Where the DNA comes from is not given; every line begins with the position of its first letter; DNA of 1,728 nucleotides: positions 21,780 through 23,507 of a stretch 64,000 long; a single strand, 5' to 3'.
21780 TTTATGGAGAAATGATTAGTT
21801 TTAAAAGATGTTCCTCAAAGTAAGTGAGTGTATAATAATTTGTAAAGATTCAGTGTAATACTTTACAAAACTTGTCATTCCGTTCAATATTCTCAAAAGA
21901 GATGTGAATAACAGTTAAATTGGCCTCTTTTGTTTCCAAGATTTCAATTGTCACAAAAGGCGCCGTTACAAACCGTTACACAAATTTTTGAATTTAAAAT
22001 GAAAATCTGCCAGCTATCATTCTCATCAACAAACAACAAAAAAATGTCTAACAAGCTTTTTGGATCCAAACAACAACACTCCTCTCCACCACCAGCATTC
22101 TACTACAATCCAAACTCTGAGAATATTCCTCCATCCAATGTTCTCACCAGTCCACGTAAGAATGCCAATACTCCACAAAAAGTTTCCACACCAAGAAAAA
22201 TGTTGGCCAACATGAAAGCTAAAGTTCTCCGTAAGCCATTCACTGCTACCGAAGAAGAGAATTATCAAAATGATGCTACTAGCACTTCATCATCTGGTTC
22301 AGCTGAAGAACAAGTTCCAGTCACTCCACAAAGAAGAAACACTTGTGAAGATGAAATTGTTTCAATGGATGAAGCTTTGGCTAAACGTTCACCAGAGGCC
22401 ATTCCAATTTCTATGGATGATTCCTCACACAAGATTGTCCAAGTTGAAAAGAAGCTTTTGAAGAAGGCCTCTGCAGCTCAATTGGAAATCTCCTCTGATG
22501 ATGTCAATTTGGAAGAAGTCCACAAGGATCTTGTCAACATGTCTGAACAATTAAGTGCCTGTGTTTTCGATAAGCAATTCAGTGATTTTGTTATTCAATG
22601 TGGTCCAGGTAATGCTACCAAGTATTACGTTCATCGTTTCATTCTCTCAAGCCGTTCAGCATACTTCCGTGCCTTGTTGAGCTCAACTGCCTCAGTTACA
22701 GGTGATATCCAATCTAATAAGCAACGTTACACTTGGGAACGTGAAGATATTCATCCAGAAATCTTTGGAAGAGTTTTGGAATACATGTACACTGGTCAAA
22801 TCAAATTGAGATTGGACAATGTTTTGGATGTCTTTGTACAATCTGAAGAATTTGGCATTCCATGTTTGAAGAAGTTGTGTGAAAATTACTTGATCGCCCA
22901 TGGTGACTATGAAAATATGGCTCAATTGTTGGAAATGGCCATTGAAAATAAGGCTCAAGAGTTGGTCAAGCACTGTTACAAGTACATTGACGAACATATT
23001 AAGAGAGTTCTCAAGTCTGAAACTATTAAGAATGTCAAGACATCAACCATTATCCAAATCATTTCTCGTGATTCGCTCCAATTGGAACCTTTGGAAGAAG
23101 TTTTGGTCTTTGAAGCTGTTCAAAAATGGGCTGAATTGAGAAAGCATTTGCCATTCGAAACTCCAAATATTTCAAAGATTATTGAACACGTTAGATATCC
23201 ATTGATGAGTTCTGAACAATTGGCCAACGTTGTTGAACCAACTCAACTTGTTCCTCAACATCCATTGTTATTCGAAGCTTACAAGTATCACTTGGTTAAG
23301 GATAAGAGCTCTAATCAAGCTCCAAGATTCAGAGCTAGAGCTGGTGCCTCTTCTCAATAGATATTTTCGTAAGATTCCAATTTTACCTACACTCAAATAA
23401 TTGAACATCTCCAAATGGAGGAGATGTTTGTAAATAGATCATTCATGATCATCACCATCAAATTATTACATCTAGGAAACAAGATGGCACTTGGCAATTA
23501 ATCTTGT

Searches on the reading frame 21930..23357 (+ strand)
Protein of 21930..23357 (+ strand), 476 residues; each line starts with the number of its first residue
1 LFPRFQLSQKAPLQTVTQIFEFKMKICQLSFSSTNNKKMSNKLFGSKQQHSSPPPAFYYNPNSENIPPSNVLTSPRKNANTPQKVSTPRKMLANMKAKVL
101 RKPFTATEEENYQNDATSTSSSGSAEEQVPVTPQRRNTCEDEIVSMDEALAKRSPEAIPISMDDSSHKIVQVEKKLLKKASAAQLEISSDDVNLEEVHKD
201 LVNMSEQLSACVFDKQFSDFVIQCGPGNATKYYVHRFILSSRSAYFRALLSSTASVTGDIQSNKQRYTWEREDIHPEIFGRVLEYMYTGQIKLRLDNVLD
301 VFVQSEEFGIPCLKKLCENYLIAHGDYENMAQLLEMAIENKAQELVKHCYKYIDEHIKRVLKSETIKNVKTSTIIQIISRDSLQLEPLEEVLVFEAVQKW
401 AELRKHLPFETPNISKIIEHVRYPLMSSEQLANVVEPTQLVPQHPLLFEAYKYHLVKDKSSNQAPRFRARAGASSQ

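Call 52: search_protein_families(library=pfam, proteins=[window:21930-23357:+], max_evalue=0.001)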
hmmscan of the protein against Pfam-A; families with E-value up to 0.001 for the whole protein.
window:21930-23357:+ (476 aa): 2 families
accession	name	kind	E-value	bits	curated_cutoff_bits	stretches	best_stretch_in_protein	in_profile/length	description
PF00651.37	BTB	-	1e-22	80.8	20.5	1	215-323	8-108/110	BTB/POZ domain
PF07707.21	BACK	-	2.1e-15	57.1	20.9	1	332-436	3-103/103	BTB And C-terminal Kelch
